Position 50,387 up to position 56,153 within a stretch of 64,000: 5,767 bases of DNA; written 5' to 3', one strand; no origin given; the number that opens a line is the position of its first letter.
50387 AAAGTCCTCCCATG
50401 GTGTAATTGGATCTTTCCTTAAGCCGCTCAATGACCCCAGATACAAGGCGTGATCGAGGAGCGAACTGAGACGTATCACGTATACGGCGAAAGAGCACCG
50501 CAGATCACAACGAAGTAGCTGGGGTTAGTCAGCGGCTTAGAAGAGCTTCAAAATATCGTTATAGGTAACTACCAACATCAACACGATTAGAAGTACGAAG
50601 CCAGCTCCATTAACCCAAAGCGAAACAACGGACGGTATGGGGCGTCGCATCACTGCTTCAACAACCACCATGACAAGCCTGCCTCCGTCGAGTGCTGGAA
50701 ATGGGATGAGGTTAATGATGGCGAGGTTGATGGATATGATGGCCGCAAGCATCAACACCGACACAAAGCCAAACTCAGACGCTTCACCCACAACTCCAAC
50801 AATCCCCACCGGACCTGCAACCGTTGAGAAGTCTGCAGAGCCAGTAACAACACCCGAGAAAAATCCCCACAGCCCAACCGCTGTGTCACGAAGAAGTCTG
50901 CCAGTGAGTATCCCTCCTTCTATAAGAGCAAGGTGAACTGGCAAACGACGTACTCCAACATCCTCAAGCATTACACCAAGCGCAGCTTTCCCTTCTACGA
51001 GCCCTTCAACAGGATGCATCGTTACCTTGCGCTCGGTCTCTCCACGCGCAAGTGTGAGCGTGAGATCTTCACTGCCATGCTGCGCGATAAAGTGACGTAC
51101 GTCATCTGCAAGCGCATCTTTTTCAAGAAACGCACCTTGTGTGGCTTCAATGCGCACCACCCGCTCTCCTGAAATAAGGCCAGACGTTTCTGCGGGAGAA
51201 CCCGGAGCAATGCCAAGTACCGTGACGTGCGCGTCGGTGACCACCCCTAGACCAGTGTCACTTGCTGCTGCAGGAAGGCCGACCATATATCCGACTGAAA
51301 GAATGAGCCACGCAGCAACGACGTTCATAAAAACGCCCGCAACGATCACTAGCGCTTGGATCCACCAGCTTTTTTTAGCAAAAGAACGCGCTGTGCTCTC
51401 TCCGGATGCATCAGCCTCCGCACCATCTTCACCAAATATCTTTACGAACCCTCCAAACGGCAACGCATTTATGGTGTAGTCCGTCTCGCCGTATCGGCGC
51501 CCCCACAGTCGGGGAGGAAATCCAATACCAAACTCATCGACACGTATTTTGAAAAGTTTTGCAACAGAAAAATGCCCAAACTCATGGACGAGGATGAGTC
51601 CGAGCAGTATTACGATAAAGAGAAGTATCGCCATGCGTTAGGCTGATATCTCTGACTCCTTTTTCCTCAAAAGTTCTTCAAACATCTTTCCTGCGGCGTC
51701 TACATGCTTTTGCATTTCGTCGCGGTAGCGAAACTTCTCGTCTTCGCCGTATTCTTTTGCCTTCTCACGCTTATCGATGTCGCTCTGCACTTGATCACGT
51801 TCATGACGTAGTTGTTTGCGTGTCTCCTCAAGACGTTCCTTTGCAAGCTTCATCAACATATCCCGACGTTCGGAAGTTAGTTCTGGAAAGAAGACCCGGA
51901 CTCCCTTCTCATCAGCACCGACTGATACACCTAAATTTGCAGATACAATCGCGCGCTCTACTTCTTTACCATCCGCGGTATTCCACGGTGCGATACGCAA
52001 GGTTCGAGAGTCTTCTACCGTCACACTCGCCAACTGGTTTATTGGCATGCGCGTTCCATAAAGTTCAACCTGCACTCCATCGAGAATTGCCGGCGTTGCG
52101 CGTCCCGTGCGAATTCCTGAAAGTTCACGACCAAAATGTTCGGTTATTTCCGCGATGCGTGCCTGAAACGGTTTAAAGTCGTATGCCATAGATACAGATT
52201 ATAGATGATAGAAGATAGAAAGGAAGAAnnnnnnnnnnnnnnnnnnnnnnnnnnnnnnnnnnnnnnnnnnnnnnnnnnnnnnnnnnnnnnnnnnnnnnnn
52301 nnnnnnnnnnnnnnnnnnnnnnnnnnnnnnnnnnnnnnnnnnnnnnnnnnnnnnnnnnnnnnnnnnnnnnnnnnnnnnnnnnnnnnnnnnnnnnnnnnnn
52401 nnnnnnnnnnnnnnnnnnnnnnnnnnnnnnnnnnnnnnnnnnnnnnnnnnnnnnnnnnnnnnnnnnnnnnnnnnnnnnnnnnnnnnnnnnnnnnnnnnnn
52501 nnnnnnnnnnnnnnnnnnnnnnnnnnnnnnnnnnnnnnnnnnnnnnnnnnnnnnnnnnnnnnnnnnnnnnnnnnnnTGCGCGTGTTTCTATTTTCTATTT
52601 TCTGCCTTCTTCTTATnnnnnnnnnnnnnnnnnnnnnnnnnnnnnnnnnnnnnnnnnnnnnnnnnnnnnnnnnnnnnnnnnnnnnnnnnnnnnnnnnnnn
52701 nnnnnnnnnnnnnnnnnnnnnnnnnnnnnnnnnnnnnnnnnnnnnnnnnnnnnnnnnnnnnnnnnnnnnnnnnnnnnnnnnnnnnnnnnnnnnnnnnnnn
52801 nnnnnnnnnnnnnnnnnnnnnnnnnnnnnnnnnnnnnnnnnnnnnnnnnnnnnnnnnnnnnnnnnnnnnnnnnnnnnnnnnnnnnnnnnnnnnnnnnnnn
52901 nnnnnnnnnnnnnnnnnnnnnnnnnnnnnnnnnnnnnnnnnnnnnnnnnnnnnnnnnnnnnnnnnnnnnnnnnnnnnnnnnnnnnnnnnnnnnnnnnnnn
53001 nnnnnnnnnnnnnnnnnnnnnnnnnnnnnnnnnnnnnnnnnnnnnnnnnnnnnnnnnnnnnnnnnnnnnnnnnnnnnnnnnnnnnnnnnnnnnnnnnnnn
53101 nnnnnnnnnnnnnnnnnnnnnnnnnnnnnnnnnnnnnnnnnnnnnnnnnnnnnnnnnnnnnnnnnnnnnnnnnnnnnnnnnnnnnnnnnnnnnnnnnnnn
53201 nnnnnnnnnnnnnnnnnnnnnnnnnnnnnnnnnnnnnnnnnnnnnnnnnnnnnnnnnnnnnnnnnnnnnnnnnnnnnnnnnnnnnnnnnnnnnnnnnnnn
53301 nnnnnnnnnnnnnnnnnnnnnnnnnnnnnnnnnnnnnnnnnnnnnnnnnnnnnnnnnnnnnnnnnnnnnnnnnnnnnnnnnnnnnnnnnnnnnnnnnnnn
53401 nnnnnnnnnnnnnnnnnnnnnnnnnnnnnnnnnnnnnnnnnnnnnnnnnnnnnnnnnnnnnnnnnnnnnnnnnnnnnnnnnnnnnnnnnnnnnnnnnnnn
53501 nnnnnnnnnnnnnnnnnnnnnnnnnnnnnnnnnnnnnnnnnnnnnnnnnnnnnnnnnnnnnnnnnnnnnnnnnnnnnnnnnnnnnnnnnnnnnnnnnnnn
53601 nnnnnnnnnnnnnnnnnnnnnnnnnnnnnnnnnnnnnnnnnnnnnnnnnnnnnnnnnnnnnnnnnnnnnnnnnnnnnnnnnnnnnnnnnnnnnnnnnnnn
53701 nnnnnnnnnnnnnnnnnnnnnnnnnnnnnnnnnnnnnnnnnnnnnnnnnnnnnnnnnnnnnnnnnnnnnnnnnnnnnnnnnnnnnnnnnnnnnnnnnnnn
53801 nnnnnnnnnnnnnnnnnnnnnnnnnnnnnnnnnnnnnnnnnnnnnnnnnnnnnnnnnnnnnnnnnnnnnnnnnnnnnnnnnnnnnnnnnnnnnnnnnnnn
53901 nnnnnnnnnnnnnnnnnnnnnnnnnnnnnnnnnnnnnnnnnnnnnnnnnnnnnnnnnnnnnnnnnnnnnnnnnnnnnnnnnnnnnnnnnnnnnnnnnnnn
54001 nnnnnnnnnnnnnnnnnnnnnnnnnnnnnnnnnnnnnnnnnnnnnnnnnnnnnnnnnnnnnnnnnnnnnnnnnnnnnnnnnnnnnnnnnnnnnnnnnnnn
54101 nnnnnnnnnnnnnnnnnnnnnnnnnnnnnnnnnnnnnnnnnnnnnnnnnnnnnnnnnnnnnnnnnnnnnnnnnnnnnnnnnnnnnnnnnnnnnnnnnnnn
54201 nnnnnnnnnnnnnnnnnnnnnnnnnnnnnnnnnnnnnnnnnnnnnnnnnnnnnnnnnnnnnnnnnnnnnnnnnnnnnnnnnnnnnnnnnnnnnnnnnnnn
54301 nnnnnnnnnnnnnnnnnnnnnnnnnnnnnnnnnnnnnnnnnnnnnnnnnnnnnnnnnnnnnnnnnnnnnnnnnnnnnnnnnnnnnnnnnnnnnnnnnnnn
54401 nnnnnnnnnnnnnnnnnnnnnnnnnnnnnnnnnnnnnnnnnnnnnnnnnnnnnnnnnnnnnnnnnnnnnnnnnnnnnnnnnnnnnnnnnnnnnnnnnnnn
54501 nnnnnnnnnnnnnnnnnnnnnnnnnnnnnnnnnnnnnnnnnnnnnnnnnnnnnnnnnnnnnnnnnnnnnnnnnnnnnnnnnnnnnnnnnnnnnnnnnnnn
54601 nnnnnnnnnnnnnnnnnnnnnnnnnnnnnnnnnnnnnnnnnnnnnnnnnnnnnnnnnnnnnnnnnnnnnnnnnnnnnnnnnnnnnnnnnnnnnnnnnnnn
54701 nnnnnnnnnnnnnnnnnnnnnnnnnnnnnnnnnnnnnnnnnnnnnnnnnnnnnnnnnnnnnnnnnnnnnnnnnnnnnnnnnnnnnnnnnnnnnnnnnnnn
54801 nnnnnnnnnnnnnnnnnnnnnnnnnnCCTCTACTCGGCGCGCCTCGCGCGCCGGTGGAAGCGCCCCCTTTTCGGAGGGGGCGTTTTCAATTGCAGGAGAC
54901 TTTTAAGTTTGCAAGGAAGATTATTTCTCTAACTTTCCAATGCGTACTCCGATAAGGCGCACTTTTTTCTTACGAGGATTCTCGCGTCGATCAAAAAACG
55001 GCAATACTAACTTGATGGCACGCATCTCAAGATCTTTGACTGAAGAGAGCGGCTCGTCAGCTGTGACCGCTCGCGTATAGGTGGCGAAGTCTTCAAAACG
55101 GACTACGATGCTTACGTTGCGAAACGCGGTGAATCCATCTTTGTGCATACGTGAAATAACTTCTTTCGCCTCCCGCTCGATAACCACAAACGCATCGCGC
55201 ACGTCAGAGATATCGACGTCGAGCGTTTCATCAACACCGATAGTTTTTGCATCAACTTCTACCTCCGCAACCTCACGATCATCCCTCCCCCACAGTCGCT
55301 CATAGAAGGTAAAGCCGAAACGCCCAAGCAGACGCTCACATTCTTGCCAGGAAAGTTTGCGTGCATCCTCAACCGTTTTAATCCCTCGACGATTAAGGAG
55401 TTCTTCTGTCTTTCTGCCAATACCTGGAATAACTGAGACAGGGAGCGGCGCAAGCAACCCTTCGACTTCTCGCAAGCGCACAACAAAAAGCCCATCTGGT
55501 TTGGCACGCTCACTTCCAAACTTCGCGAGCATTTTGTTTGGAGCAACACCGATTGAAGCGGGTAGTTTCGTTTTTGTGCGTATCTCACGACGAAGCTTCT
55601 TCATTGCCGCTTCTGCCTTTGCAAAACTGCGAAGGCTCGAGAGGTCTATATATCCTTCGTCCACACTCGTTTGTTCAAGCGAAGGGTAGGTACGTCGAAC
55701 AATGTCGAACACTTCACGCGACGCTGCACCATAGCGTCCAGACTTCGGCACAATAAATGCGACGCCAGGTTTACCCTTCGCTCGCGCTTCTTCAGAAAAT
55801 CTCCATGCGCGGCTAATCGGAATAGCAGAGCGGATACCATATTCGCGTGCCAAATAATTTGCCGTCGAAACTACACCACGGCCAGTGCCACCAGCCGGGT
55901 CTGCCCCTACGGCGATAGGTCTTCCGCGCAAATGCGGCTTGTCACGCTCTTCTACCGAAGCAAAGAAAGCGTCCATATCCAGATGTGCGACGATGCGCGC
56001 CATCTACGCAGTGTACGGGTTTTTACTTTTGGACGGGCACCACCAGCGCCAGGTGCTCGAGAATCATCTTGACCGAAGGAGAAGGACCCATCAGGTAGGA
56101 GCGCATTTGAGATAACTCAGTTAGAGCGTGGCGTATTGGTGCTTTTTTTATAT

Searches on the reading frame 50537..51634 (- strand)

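Call 63: search_protein_families(library=pfam, proteins=[window:50537-51634:-], max_evalue=0.001)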
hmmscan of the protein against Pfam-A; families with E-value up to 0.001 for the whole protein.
window:50537-51634:- (365 aa): 1 family
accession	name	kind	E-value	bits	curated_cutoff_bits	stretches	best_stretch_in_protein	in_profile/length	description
PF02163.28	Peptidase_M50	-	1.5e-53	181.8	27.2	1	6-352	2-221/221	Peptidase family M50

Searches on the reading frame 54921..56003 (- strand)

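Call 63: search_protein_families(library=pfam, proteins=[window:54921-56003:-], max_evalue=0.001)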
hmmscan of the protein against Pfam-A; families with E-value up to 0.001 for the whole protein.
window:54921-56003:- (360 aa): 4 families
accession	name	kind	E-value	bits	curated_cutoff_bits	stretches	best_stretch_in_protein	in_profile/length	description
PF00817.25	IMS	-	9.7e-38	129.8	23.2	1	8-164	1-147/148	impB/mucB/samB family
PF11799.13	IMS_C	-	1.3e-13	51.7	20.7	1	253-359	2-100/109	impB/mucB/samB family C-terminal domain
PF11798.14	IMS_HHH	-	1.3e-06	28.7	24.4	1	179-208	3-32/32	IMS family HHH motif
PF21999.2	IMS_HHH_1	-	3.1e-05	24.8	27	1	192-241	3-53/53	DNA polymerase-iota, thumb domain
